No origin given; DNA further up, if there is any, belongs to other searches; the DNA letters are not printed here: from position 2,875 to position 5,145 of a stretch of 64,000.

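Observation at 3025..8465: Candidate porin-cytochrome electron conduit: MerR regulator, beta-barrel, 11-haem periplasmic cytochrome, haem lipoprotein and NapC/NirT-anchored 17-haem cytochrome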

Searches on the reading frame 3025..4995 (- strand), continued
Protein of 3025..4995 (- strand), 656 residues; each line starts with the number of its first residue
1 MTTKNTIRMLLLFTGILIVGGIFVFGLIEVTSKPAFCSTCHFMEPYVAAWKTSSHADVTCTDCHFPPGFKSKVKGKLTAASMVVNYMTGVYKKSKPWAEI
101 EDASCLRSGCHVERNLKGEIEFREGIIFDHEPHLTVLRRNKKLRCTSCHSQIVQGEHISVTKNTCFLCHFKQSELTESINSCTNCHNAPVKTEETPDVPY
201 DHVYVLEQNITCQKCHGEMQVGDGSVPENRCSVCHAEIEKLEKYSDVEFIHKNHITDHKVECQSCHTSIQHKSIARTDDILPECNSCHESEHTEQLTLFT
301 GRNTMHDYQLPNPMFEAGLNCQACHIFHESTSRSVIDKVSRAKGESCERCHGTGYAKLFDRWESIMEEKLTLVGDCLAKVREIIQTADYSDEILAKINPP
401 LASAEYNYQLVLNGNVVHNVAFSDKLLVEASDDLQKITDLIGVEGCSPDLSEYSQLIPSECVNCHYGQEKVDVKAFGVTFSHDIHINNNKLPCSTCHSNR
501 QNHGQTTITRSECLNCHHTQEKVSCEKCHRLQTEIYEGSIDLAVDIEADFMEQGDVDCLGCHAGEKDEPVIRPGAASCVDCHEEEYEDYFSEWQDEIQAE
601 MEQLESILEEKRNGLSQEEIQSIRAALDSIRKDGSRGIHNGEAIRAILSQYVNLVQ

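Call 13: search_solved_structures(query=window:3025-4995:-, max_evalue=1, show_alignments=2)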
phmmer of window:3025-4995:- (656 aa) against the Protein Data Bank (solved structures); distinct sequences matched with E-value up to 1: 10.
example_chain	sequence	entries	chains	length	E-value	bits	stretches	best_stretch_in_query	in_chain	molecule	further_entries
2j7a_C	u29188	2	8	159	5.6e-09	38.3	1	21-83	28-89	CYTOCHROME C QUINOL DEHYDROGENASE NRFH | NAPC/NIRT CYTOCHROME C FAMILY PROTEIN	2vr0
6i5b_A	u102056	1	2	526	1.3e-06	30.5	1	321-644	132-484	Uncharacterized protein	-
3ouq_A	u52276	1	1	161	8.3e-06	27.9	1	445-530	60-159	Cytochrome c family protein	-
3ov0_A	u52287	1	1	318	2e-05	26.6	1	445-532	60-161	Cytochrome c family protein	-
6btm_A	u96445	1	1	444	2.2e-05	26.4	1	478-524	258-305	Alternative Complex III subunit A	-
8k9e_A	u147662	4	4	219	3.1e-05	25.9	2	478-522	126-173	Cytochrome c7-like domain-containing protein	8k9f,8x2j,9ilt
6f0k_A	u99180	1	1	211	0.0075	18.1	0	476-518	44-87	Cytochrome c family protein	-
19hc_A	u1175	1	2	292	0.15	13.8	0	511-569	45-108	PROTEIN (NINE-HAEM CYTOCHROME C)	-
1rut_X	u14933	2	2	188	0.59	11.8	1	140-224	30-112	Fusion protein of Lmo4 protein and LIM domain-binding protein 1 | LIM domain transcription factor LMO4,LIM domain-binding protein 1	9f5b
2dfy_X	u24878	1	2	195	0.63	11.7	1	140-224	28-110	fusion protein of LIM domain transcription factor LMO4 and LIM domain-binding protein 1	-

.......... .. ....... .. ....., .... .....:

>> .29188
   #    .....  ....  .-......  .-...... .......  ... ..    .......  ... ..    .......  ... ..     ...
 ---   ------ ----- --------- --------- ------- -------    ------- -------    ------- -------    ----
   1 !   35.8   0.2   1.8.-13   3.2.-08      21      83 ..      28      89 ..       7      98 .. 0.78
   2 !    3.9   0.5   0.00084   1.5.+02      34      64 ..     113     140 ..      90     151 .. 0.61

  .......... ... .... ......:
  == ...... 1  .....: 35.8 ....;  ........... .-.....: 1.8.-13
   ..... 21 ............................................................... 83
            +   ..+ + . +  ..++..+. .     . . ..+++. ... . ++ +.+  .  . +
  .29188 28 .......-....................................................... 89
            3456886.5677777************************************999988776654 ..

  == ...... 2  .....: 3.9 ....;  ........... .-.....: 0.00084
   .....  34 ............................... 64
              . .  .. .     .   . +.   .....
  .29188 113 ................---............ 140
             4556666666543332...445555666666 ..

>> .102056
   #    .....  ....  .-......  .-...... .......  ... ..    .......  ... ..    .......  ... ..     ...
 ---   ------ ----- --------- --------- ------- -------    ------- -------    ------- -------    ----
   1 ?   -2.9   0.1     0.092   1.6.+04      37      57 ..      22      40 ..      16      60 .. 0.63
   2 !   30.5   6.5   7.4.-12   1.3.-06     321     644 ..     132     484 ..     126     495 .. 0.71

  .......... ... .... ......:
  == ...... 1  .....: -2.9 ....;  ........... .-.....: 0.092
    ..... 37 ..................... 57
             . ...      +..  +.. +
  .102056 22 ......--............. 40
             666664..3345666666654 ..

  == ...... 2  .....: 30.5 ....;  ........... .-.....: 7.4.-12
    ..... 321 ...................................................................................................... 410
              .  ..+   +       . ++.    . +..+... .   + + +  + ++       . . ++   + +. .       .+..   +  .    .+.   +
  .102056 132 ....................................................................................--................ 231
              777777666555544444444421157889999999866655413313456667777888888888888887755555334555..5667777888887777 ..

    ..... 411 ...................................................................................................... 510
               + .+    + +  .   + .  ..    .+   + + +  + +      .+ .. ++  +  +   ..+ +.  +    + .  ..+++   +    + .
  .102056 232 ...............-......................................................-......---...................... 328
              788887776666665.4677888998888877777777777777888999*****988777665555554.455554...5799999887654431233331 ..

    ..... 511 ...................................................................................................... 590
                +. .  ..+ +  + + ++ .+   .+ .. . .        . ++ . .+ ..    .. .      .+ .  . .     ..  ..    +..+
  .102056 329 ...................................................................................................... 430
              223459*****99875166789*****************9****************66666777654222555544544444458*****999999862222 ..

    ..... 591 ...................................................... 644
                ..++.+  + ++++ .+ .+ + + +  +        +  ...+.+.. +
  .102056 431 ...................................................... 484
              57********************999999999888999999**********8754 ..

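Call 16: find_related_loci(query=window:3025-4995:-, collection=genome_contigs, flank=10000)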
Query window:3025-4995:- (656 aa) in genome_contigs; peptide patterns used: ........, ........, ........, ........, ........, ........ (x = any residue, [..] = any of these).
48 stretches matched a pattern; 8 encode a relative of the query (tblastn E <= 1e-3); 8 distinct loci.
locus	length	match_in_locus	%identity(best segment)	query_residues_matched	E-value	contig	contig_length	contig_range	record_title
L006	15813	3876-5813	67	10-656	0e+0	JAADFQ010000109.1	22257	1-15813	MAG: FCB group bacterium isolate M_MaxBin.049 contig-127_3170, whole genome shotgun sequence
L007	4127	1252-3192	61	4-650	0e+0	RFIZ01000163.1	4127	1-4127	MAG: Candidatus Neomarinimicrobiota bacterium isolate J089 k99_729284, whole genome shotgun sequence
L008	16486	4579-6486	56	25-656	0e+0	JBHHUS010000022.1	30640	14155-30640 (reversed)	MAG: Fidelibacterota bacterium isolate S.5.sp1_bin.60 NODE_285_length_30640_cov_10.215465, whole genome shotgun sequence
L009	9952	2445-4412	53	4-656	0e+0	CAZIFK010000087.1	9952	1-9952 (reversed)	MAG TPA_asm: uncultured bacterium isolate binchicken_co62_21 genome assembly, contig: NODE_3072_length_9952_cov_9.863292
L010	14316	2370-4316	38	10-656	8e-156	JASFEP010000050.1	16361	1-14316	MAG: Candidatus Aminicenantes bacterium isolate D0606M12metaG_Bin_51 D0606M12metaG_FD_scaffold_124_c3, whole genome shot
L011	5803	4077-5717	37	13-648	2e-118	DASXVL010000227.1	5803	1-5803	MAG TPA_asm: Armatimonadota bacterium isolate SMAG_U4744 k141_128986, whole genome shotgun sequence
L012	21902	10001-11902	33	8-640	2e-112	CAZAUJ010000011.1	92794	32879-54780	MAG TPA_asm: uncultured Thermoanaerobaculia bacterium isolate binchicken_co30_128 genome assembly, contig: NODE_284_leng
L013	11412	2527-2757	32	524-597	2e-4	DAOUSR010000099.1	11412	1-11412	MAG TPA_asm: Thioploca sp. isolate CSMAG_551 CSMAG_551_k127_211809_length_11412_cov_14.9826, whole genome shotgun sequen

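Call 24: search_protein_families(library=pfam, proteins=[L006:30-338:+, L006:2964-3557:+, L006:3469-3852:+, L006:5837-7852:+, L006:7872-11012:+, L006:11237-11689:+], max_evalue=0.01)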
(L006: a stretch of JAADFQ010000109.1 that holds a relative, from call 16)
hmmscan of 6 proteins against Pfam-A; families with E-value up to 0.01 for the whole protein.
L006:30-338:+ (102 aa): 0 families

L006:2964-3557:+ (197 aa): 10 families
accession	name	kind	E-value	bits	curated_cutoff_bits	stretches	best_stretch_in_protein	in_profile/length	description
PF13435.11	Cytochrome_C554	-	1.7e-17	64.5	20.8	1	27-130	1-84/84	Cytochrome c554 and c-prime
PF22113.1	Mtrc-MtrF_II-IV_dom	-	2.3e-08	34.2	30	1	25-139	81-173/176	Outer membrane cytochrome MtrC/MtrF-like, domains II/IV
PF14522.11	Cytochrome_C7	-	2.1e-07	31.1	24.8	0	26-168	14-66/67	Cytochrome c7 and related cytochrome c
PF09699.15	Paired_CXXCH_1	-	6.9e-07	29.3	20.6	0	161-171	29-39/41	Doubled CXXCH motif (Paired_CXXCH_1)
PF14537.11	Cytochrom_c3_2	-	0.00024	22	25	0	113-171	17-67/79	Cytochrome c3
PF00684.25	DnaJ_CXXCXGXG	-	0.003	18.2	32.7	0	119-170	12-64/65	DnaJ central domain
PF13442.11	Cytochrome_CBB3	-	0.0065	17.2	27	0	114-135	3-24/68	Cytochrome C oxidase, cbb3-type, subunit III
PF13447.11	Multi-haem_cyto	-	0.0071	16.1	21.9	0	27-134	117-227/269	Seven times multi-haem cytochrome CxxCH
PF13695.12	Zn_ribbon_3CxxC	-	0.0072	17.3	23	0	124-191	7-68/100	Zinc-binding domain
PF02085.21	Cytochrom_CIII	-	0.0079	17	22.9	0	27-86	32-84/101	Class III cytochrome C family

L006:3469-3852:+ (127 aa): 0 families

L006:5837-7852:+ (671 aa): 6 families
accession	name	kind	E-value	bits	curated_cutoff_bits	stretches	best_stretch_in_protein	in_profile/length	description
PF14522.11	Cytochrome_C7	-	3.6e-15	56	24.8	3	247-326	12-66/67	Cytochrome c7 and related cytochrome c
PF01292.26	Ni_hydr_CYTB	-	6.5e-14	52.5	30.1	1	423-605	1-166/179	Prokaryotic cytochrome b561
PF14537.11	Cytochrom_c3_2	-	1.3e-12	48.4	25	2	56-153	5-78/79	Cytochrome c3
PF09699.15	Paired_CXXCH_1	-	2.6e-07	30.7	20.6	1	250-287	8-39/41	Doubled CXXCH motif (Paired_CXXCH_1)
PF00684.25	DnaJ_CXXCXGXG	-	1.4e-05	25.7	32.7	0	314-356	11-50/65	DnaJ central domain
PF02085.21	Cytochrom_CIII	-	1.7e-05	25.5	22.9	0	43-153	16-101/101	Class III cytochrome C family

L006:7872-11012:+ (1046 aa): 7 families
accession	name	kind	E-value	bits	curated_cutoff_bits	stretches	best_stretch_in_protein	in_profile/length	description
PF14522.11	Cytochrome_C7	-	5.4e-31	106.7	24.8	7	86-160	2-66/67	Cytochrome c7 and related cytochrome c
PF09699.15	Paired_CXXCH_1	-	5.1e-27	93.7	20.6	3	481-517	8-39/41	Doubled CXXCH motif (Paired_CXXCH_1)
PF14537.11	Cytochrom_c3_2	-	8.2e-25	87.5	25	5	366-456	8-78/79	Cytochrome c3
PF22113.1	Mtrc-MtrF_II-IV_dom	-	9.4e-19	68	30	3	448-657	5-175/176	Outer membrane cytochrome MtrC/MtrF-like, domains II/IV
PF01292.26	Ni_hydr_CYTB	-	2.1e-07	31.4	30.1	1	778-955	1-155/179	Prokaryotic cytochrome b561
PF22678.1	Cytochrom_c_NrfB-like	-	0.00093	20.1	27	1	38-103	1-66/89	Cytochrome c-type protein NrfB-like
PF13510.11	Fer2_4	-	0.0065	16.9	22.8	0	407-483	2-68/82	2Fe-2S iron-sulfur cluster binding domain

L006:11237-11689:+ (150 aa): 1 family
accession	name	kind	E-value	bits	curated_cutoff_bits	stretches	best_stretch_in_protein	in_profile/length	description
PF07884.19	VKOR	-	2.2e-10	41.2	27.5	1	11-139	2-133/134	Vitamin K epoxide reductase family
